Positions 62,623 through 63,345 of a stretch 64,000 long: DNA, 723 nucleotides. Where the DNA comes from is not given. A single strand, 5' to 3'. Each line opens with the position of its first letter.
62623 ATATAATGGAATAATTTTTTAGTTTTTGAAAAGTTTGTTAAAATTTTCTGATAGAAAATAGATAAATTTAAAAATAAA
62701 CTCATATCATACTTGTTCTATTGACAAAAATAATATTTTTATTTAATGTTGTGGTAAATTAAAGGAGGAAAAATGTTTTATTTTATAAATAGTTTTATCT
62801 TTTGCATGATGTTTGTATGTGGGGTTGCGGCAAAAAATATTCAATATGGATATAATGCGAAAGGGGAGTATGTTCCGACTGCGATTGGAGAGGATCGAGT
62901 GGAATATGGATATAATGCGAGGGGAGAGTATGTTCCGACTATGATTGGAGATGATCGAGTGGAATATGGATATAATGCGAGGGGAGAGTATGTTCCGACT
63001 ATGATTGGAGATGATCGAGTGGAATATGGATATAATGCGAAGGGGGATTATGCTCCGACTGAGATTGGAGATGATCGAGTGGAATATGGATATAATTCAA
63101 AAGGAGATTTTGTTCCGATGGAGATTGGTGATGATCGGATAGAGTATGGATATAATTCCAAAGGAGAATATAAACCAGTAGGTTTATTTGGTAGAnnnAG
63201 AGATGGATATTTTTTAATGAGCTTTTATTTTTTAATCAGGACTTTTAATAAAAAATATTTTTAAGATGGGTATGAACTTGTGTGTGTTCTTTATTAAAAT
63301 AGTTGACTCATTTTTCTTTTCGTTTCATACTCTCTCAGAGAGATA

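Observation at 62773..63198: Secreted mini-protein of six 21-aa tandem repeats (EYGYNA[KR]GEYVPT[AM]IG[DE]DRV), divergent from a TetR gene with twin palindromic operators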

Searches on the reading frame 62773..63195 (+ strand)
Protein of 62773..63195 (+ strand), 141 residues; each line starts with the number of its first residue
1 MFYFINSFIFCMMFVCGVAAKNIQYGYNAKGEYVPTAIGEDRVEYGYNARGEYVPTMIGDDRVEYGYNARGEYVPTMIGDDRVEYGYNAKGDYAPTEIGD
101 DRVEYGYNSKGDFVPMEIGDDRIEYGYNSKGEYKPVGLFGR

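Call 6: search_protein_families(library=pfam, proteins=[window:62773-63195:+], max_evalue=10)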
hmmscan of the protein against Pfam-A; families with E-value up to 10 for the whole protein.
window:62773-63195:+ (141 aa): 5 families
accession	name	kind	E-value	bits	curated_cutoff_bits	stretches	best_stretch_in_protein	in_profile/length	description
PF10992.13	Epiplasmin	-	0.00014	22.3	30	3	31-65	46-72/83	Epiplasmin protein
PF11228.13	DUF3027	-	0.025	15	25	1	100-129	66-95/193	Protein of unknown function (DUF3027)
PF18438.7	Glyco_hydro_38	-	0.23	12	28.4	0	108-128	55-75/111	Glycosyl hydrolases family 38 C-terminal domain 1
PF21869.3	Dit-like_CBM2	-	0.27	10.9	27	0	82-109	84-112/228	Distal tail component, second carbohydrate binding domain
PF20133.4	HHL1-like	-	5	7.5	23.7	0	121-133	98-109/146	Protein HHL1-like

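Call 7: search_protein_families(library=ncbifam, proteins=[window:62773-63195:+], max_evalue=10)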
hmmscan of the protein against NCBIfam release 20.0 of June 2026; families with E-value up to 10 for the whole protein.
window:62773-63195:+ (141 aa): 1 family
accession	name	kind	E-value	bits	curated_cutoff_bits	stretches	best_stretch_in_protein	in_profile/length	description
NF003982.0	PRK05471.1-1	equivalog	7e-05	22.3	441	2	78-103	47-72/262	CDP-diacylglycerol diphosphatase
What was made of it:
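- Tried and rejected: Single-sequence Pfam and NCBIfam scans of the window protein gave only sub-threshold noise: Epiplasmin, DUF3027 and a CDP-diacylglycerol diphosphatase fragment (calls 6, 7).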

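Call 8: find_homologous_proteins(query=window:62773-63195:+, max_evalue=0.01)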
Query window:62773-63195:+ (141 aa): 3 proteins with E <= 0.01 among 3 candidates.
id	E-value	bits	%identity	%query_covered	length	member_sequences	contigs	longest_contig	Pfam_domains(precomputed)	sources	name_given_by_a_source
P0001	2.4e-23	100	60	52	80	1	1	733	-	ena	-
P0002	3.2e-15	74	47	56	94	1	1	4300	-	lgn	-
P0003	9.6e-8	50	56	38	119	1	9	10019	-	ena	-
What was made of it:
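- Tried and rejected: The first word-indexed protein search returned only 3 hits (call 8).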

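Call 11: find_encoding_contigs(protein=window:62773-63195:+, flank=10000)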
Protein window:62773-63195:+ (141 aa): 1 contig read that carries it; 1 place shown.
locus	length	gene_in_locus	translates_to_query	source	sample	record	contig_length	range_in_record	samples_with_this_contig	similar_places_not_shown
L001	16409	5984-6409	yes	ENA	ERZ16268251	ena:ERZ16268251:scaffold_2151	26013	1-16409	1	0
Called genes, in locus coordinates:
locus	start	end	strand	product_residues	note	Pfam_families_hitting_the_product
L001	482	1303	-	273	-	PF02627:CMD, PF07883:Cupin_2 (weak)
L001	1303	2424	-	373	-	PF00149:Metallophos, PF12850:Metallophos_2 (weak)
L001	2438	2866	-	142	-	PF18050:Cyclophil_like2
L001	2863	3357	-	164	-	PF02525:Flavodoxin_2 (faint), PF12641:Flavodoxin_3 (faint), PF12682:Flavodoxin_4, PF12724:Flavodoxin_5 (faint)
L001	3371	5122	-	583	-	PF13292:DXP_synthase_N, PF00676:E1_dh, PF00456:Transketolase_N, PF02775:TPP_enzyme_C, PF13292:DXP_synthase_N (weak), PF02779:Transket_pyr, PF02780:Transketolase_C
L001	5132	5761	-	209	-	PF00440:TetR_N, PF17929:TetR_C_34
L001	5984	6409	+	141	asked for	-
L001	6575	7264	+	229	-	PF13350:Y_phosphatase3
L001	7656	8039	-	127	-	PF12702:Lipocalin_3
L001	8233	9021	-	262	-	PF01182:Glucosamine_iso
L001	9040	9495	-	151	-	PF00383:dCMP_cyt_deam_1, PF14437:MafB19-deam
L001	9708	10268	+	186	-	PF05618:RimB-like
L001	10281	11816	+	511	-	PF14400:Transglut_i_TM, PF14402:7TM_transglut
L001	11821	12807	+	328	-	PF14397:ATPgrasp_ST, PF02655:ATP-grasp_3 (faint), PF02955:GSH-S_ATP (faint), PF08443:RimK (weak), PF14398:ATPgrasp_YheCD (faint)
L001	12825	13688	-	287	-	PF00892:EamA, PF05653:Mg_trans_NIPA (weak)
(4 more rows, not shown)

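Call 12: find_encoding_contigs(protein=P0003, flank=10000)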
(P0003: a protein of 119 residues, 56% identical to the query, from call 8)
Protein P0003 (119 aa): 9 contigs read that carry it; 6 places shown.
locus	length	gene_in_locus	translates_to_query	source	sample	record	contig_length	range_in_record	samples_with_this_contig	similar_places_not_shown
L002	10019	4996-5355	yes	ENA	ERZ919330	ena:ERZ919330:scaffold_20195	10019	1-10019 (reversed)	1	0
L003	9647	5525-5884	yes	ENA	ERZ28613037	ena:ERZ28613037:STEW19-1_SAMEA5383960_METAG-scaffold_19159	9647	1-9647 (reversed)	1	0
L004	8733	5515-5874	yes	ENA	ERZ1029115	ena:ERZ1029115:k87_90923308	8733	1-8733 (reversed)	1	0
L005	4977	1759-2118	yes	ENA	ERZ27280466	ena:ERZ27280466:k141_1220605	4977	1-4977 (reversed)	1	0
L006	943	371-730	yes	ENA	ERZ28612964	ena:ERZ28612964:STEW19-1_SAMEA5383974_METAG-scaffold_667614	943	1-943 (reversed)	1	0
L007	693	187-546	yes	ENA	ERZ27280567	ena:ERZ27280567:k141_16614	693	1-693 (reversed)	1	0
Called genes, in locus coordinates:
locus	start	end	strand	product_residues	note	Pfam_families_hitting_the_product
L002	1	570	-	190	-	?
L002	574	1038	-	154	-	-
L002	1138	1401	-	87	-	-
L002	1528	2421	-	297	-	PF03837:RecT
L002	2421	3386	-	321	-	PF09588:YqaJ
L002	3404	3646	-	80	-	-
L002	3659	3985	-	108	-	-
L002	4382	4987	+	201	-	PF00717:Peptidase_S24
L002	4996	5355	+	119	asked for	-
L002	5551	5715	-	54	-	-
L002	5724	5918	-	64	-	-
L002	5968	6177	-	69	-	-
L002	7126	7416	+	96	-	-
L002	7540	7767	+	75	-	-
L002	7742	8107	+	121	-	-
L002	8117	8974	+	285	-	-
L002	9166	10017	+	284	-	?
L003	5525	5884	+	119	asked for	-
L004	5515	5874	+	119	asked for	-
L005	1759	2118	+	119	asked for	-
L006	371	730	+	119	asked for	-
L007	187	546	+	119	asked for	-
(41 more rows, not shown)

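Call 13: find_encoding_contigs(protein=P0002, flank=10000)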
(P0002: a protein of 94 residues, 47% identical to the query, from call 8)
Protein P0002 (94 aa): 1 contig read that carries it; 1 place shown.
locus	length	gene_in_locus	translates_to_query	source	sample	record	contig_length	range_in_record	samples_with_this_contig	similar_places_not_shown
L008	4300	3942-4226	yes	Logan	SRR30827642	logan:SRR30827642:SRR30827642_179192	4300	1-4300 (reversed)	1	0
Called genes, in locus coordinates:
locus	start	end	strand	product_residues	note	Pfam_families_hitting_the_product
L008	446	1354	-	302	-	PF03837:RecT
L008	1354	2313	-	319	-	PF09588:YqaJ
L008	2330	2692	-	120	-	-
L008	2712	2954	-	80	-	-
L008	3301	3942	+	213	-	PF00717:Peptidase_S24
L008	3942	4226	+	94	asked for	-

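Call 16: find_related_loci(query=A1, collection=genome_contigs, flank=8000)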
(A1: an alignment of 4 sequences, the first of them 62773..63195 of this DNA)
Query A1 (141 aa) in genome_contigs; peptide patterns used: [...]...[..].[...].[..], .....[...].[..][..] (x = any residue, [..] = any of these).
133 stretches matched a pattern; 75 encode a relative of the query (tblastn E <= 1e-3); 75 distinct loci.
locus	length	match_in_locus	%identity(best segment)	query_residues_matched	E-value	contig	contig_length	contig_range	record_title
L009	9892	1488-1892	79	1-135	1e-68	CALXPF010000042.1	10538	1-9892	MAG: uncultured Alphaproteobacteria bacterium isolate BRZ_FB__bin41 genome assembly, contig: BRZ_FB__NODE_8364_length_10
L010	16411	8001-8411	58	4-140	6e-53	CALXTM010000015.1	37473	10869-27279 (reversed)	MAG: uncultured Alphaproteobacteria bacterium isolate BRZ_DP__bin105 genome assembly, contig: BRZ_DP__NODE_1524_length_3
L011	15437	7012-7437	57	1-135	6e-53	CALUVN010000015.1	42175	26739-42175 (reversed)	MAG: Candidatus Gastranaerophilales bacterium isolate BRZ_KE__bin57 genome assembly, contig: BRZ_KE__NODE_1034_length_42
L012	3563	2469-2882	64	7-138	9e-53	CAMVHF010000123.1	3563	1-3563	MAG TPA_asm: uncultured Alphaproteobacteria bacterium isolate SRR8387716_bin.37_metaWRAP_v1.3_MAG genome assembly, conti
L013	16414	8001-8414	60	4-141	2e-52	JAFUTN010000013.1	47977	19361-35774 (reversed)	MAG: Alphaproteobacteria bacterium isolate RGIG4812 Roe_deer_Reticulum.Co__c272671, whole genome shotgun sequence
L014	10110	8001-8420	56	1-140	2e-52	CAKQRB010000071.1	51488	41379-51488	MAG: uncultured Alphaproteobacteria bacterium isolate REFINED_METABAT215_TOP10_CONTIGS_1500_ASSEMBLY_K127_MEGAHIT__Hadza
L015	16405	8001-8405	57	1-141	1e-51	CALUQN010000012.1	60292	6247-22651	MAG: Candidatus Gastranaerophilales bacterium isolate BRZ_AE__bin22 genome assembly, contig: BRZ_AE__NODE_873_length_602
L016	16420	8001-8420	56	1-140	1e-51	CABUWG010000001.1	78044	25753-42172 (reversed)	MAG TPA_asm: uncultured proteobacterium isolate MGYG-HGUT-04444 genome assembly, contig: GUT_GENOME274919_1, whole genom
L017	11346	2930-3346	57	1-140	1e-51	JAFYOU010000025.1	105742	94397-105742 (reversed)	MAG: Candidatus Gastranaerophilales bacterium isolate RGIG7285 Water_buffalos_Cecum-4__c425075, whole genome shotgun seq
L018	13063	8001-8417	54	1-138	3e-51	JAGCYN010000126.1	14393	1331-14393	MAG: Alphaproteobacteria bacterium isolate RGIG10239 Yak_Rumen-5__c2229551, whole genome shotgun sequence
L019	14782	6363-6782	59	1-141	2e-51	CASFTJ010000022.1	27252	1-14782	uncultured bacterium isolate O54_L4_305305_idba_bin.125 genome assembly, contig: O54_L4_305305_idba_bin.125.fa_scaffold_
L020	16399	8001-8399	59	8-138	3e-51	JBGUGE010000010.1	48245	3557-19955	MAG: Alphaproteobacteria bacterium isolate ruminal_MAG_381 ruminal_MAG_381_contig_0010, whole genome shotgun sequence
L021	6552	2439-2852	58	1-138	2e-51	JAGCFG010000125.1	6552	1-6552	MAG: Alphaproteobacteria bacterium isolate RGIG9738 Yak_Omasum-3__c1345128, whole genome shotgun sequence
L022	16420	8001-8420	54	1-140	5e-51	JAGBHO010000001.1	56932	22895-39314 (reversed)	MAG: Alphaproteobacteria bacterium isolate RGIG9125 Water_deer_Rectum.Co__c26620, whole genome shotgun sequence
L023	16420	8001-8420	55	1-140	6e-51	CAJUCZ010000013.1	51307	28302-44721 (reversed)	MAG TPA_asm: uncultured Alphaproteobacteria bacterium isolate MGBC133411 genome assembly, contig: MGBC133411.13, whole g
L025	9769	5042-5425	63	14-135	5e-51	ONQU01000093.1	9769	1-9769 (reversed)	uncultured Rhodospirillaceae bacterium isolate RUG560 genome assembly, contig: k87_26258508, whole genome shotgun sequen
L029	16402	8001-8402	57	8-141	4e-50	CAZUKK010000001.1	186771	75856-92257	MAG TPA_asm: uncultured Clostridium sp. isolate SRP199465_co1_106 genome assembly, contig: NODE_55_length_186771_cov_39.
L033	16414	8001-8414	57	4-141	7e-49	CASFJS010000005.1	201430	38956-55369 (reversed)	uncultured proteobacterium isolate B35_L4_330330_idba_bin.27 genome assembly, contig: B35_L4_330330_idba_bin.27.fa_scaff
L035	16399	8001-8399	56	8-140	2e-48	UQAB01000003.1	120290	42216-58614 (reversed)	uncultured Azospirillum sp. isolate UMGS63 genome assembly, contig: NODE_130_length_120290_cov_9.693652, whole genome sh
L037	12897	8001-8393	55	10-140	8e-49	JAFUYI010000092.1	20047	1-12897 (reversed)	MAG: Alphaproteobacteria bacterium isolate RGIG4937 Roe_deer_Rumen-3__c352051, whole genome shotgun sequence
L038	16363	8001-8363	64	16-141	1e-48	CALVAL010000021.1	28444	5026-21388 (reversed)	MAG: Candidatus Gastranaerophilales bacterium isolate BRZ_CP__bin4 genome assembly, contig: BRZ_CP__NODE_2357_length_284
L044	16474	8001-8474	58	4-141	1e-47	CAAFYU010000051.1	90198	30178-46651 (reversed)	TPA_asm: Candidatus Gastranaerophilales bacterium, isolate HGM07948, WGS project CAAFYU010000000 data, contig: SRS475682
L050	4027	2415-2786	58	16-138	1e-46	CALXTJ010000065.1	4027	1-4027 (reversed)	MAG: uncultured Alphaproteobacteria bacterium isolate BRZ_KS__bin114 genome assembly, contig: BRZ_KS__NODE_43088_length_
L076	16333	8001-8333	52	9-141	1e-37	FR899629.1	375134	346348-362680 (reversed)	Clostridium sp. CAG:768 genomic scaffold, scf58, whole genome shotgun sequence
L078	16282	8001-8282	57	8-141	1e-27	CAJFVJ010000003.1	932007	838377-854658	Candidatus Adamsella avium isolate Chicken_20_mag_183 genome assembly, contig: MAGpy_11413_20_idba_bin_183_fascaffold_15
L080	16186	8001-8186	60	19-141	4e-20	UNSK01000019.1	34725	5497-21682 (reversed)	Candidatus Gastranaerophilales bacterium isolate UMGS1517 genome assembly, contig: NODE_528_length_34725_cov_6.398269, w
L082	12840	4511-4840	33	25-129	7e-5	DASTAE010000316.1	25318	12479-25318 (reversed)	MAG TPA_asm: Actinospica sp. isolate SMAG_U727 k141_539052, whole genome shotgun sequence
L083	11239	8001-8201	34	40-104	3e-4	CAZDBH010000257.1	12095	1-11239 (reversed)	MAG TPA_asm: uncultured Bradymonadales bacterium isolate binchicken_co141_594 genome assembly, contig: NODE_21099_length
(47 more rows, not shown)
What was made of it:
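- Tried and rejected: The genome scan found 75 loci (call 16).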

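Call 21: find_homologous_proteins(query=A2, max_evalue=0.001)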
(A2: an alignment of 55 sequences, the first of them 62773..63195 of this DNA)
Query A2 (55 sequences) (141 aa, profile of the alignment): 92 proteins with E <= 0.001 among 1538 candidates.
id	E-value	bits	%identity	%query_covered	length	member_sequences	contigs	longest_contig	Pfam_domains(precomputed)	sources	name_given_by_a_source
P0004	6.0e-55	202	50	96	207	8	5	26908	-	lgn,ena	-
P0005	1.8e-50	188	56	86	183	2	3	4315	-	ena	-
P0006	1.8e-48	181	47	93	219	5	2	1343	-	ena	-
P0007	3.4e-47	177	55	77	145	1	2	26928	-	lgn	-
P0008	9.9e-47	176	46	94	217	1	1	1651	-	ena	-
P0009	2.2e-46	175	59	71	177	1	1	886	-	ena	-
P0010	8.0e-41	157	64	57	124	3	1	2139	-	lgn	-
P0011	6.9e-40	154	48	83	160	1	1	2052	-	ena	-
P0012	3.7e-39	151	55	68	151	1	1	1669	PF12833.14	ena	-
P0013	6.0e-39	150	63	55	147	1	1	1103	-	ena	-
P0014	1.5e-38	149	58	71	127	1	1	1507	-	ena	-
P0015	1.6e-38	149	51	70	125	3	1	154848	-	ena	-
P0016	4.4e-38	148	58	69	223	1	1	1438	-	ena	-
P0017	6.4e-38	147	54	65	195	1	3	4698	-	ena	-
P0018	1.2e-36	143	52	67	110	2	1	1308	-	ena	-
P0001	5.8e-30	121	60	52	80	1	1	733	-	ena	-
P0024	2.9e-29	119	58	55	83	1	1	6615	-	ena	-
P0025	3.6e-29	119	66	43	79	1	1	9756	-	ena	-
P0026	1.1e-28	117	73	42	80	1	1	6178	-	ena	-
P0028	2.2e-28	116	53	51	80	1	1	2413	-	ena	-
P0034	2.0e-27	113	57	57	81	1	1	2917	-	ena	-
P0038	3.9e-27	112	49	51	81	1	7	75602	-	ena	-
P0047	2.2e-25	107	61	44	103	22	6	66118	-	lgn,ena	-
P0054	3.0e-23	100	60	41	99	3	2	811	-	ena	-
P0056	1.2e-22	98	54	48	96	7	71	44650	-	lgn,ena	-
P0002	7.7e-22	95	47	56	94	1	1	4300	-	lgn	-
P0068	4.6e-20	89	62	41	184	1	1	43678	-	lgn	-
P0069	4.9e-20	89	54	45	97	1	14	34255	-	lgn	-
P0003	3.5e-11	61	56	38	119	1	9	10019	-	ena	-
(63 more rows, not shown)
